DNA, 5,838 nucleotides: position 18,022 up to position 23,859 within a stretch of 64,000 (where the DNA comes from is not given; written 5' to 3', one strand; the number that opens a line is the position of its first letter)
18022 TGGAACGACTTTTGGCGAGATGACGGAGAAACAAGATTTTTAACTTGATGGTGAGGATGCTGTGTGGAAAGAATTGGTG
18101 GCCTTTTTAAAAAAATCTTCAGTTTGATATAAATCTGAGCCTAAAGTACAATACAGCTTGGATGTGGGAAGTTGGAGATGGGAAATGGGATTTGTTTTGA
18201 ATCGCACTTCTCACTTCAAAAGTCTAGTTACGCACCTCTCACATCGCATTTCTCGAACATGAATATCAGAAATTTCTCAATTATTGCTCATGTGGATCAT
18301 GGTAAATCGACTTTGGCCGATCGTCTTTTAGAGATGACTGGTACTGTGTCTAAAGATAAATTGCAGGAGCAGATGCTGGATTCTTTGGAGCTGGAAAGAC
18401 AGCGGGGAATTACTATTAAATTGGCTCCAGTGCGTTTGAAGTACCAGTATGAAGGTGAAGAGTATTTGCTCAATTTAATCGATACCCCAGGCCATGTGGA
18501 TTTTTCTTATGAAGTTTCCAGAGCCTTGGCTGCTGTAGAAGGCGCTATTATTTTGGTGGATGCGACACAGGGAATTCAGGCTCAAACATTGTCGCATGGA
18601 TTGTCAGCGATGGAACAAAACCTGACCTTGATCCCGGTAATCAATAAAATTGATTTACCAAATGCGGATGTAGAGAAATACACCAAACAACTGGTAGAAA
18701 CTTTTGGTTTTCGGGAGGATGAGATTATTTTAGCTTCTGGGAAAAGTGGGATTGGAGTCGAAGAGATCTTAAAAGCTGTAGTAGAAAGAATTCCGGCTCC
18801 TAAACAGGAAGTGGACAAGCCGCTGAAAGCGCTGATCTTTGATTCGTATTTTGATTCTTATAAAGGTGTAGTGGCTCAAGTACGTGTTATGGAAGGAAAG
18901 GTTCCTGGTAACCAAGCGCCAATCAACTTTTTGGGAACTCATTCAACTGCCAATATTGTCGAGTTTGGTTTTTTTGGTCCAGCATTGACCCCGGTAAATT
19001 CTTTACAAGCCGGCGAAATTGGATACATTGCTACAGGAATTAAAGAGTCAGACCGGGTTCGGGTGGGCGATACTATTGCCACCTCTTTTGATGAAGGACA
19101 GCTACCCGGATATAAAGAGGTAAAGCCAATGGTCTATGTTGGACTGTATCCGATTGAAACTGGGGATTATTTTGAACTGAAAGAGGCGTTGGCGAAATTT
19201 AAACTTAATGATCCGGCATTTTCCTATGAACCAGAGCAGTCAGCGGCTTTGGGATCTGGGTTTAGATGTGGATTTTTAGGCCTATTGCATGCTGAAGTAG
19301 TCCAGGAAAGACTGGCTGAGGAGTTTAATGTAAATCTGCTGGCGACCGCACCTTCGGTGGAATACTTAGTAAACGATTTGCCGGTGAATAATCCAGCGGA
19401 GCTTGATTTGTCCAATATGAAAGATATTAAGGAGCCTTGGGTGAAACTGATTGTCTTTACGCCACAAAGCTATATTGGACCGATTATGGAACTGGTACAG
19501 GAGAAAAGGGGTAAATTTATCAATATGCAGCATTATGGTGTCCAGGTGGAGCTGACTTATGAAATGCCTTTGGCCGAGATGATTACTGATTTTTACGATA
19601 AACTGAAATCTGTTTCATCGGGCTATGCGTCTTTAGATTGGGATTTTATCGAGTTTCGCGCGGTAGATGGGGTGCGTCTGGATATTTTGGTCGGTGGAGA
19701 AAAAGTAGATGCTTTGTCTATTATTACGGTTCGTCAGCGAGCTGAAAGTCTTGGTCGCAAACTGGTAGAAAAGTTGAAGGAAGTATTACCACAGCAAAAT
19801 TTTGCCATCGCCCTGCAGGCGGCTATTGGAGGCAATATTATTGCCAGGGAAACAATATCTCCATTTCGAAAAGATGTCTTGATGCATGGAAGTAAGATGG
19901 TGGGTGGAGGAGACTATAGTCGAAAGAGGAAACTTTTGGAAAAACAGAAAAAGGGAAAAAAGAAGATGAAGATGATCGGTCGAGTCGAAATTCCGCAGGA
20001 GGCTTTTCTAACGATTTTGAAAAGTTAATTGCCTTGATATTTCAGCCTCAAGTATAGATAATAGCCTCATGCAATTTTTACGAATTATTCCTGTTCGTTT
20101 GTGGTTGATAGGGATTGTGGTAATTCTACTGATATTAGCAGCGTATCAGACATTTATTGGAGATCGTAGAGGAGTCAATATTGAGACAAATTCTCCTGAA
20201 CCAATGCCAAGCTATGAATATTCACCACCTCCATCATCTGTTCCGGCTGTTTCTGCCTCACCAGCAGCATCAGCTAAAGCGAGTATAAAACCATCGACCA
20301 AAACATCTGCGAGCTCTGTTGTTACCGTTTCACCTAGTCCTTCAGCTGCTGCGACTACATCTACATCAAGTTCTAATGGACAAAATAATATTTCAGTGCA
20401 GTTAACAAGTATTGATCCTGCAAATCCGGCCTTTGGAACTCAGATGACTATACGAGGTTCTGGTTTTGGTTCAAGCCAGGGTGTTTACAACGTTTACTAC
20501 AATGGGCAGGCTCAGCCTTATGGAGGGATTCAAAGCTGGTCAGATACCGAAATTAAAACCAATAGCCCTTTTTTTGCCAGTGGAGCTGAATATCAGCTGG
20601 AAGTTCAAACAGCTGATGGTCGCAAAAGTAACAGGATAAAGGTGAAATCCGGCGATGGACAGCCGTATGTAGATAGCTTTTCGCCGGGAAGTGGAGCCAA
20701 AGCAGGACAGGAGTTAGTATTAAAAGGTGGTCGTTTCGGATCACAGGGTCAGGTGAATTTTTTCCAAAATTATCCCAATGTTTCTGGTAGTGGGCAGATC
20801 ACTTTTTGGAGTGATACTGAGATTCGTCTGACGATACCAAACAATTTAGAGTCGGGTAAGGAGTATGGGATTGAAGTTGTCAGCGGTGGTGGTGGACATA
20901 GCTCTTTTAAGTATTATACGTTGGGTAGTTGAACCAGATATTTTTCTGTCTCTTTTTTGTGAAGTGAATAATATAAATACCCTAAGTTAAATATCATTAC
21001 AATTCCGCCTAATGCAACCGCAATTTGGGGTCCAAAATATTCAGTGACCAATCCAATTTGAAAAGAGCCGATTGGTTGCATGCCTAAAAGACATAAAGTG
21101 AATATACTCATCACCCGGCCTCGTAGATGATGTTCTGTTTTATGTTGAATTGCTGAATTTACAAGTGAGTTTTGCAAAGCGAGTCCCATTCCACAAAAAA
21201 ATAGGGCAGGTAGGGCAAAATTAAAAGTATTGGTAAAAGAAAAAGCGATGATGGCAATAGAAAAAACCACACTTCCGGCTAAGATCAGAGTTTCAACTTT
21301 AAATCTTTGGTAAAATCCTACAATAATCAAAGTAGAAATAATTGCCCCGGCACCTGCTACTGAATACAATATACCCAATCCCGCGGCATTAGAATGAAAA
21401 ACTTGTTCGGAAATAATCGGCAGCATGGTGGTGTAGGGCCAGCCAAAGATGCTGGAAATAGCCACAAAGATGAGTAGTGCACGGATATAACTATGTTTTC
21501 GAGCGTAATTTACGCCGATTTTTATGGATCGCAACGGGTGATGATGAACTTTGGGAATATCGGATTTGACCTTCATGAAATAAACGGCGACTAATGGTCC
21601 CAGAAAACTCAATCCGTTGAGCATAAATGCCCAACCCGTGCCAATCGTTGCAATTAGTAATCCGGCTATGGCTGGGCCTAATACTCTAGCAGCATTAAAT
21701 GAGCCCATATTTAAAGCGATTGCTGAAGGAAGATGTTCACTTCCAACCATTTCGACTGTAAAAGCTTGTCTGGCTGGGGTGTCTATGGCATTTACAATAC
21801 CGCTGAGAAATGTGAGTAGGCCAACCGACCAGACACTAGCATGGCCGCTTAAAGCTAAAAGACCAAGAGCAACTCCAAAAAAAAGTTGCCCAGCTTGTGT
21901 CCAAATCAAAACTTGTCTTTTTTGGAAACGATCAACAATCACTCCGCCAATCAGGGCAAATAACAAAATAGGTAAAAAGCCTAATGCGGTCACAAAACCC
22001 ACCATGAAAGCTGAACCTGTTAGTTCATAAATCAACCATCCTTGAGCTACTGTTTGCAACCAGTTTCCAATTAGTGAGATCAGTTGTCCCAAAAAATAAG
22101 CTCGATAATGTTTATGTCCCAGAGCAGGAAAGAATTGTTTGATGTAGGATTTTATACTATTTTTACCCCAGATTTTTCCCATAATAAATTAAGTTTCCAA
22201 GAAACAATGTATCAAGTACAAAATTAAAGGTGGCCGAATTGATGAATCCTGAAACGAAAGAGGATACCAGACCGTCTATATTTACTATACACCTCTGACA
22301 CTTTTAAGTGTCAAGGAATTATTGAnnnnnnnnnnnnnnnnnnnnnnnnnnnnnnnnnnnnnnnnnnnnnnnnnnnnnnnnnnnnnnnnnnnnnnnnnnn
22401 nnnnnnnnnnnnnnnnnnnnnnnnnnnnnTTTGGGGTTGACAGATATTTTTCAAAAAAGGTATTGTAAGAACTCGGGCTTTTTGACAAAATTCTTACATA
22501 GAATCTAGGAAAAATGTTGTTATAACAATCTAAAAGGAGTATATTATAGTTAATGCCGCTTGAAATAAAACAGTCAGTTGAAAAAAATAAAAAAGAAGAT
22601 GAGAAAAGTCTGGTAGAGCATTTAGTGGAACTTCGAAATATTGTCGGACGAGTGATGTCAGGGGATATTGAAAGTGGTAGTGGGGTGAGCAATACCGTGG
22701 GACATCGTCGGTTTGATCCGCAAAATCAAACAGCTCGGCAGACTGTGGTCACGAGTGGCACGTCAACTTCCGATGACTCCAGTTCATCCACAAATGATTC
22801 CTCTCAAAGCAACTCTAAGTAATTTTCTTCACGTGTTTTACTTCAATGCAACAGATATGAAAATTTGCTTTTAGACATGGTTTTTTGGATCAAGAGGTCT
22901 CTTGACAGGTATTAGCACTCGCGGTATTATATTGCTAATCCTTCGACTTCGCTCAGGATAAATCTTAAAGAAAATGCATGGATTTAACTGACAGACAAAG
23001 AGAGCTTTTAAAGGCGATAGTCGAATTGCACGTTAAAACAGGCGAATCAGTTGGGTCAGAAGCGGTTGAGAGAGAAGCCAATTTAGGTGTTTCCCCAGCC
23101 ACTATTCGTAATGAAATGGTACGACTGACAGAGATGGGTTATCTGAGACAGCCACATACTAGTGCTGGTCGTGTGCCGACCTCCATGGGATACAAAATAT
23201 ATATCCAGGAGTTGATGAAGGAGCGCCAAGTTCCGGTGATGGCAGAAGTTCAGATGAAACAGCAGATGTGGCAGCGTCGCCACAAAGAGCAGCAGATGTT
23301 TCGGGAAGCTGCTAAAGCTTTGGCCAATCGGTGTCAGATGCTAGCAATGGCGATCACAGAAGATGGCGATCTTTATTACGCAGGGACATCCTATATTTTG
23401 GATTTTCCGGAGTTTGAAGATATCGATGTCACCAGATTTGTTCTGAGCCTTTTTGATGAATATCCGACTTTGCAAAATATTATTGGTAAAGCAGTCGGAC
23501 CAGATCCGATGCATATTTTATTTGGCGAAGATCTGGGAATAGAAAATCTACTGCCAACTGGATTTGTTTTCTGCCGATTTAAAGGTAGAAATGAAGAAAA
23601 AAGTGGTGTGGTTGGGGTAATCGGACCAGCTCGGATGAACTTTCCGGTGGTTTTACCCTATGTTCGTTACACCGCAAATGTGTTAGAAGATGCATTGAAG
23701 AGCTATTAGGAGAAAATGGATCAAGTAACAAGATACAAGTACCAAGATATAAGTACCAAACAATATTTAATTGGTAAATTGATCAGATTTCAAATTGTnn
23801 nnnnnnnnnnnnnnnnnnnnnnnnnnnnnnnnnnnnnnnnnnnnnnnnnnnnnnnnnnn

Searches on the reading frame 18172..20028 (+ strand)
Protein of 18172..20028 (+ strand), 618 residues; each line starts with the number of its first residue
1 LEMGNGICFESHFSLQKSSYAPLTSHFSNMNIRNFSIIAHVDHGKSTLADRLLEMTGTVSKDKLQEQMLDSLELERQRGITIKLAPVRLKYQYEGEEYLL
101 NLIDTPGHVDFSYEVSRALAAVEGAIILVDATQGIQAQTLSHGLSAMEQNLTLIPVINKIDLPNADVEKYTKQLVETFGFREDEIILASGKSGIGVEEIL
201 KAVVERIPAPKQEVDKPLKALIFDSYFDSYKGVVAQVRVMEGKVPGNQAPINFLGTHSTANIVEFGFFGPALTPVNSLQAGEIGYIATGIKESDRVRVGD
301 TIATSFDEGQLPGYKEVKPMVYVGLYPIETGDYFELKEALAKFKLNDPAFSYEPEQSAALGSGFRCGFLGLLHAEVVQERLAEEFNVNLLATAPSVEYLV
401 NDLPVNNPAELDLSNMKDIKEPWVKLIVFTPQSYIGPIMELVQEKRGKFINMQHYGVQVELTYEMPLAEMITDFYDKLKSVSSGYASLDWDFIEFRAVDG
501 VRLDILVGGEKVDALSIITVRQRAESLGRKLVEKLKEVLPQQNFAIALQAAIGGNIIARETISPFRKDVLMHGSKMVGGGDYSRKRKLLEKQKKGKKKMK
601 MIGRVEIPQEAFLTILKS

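Call 64: search_protein_families(library=pfam, proteins=[window:18172-20028:+], max_evalue=0.001)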
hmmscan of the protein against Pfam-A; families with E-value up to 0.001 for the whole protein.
window:18172-20028:+ (618 aa): 4 families
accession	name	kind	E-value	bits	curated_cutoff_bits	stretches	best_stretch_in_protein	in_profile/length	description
PF00009.33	GTP_EFTU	-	6.7e-55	186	26.5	1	31-208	2-187/188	Elongation factor Tu GTP binding domain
PF06421.17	LepA_C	-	1.6e-41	141.2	29.7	1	508-617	2-107/107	GTP-binding protein LepA C-terminus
PF00679.30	EFG_C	-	1.2e-20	73.8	27.9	1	419-504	2-87/89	Elongation factor G C-terminus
PF14492.12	EFG_III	-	0.00049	20.6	27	0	318-389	3-71/75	Elongation Factor G, domain III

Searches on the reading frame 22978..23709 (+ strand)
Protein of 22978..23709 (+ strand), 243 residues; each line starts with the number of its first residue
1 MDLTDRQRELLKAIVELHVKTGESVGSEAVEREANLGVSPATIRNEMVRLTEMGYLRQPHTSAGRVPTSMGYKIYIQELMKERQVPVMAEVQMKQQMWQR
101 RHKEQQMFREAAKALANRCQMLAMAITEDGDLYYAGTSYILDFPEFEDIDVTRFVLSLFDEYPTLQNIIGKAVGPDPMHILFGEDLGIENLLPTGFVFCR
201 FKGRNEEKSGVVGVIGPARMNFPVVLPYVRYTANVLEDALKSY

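Call 3: search_protein_families(library=pfam, proteins=[window:22978-23709:+], max_evalue=0.01)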
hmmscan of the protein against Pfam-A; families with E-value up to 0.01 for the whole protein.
window:22978-23709:+ (243 aa): 4 families
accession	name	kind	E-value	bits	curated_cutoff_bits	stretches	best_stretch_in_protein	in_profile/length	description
PF01628.27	HrcA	-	5.1e-17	63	22.2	1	92-224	93-213/215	HrcA protein C terminal domain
PF03444.21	HrcA_DNA-bdg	-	7.5e-07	29.2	21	1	2-74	1-72/79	Winged helix-turn-helix transcription repressor, HrcA DNA-binding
PF01726.22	LexA_DNA_bind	-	0.0024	18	23.7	1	2-58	3-58/65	LexA DNA binding domain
PF08220.18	HTH_DeoR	-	0.0095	16.1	21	0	34-62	22-50/57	DeoR-like helix-turn-helix domain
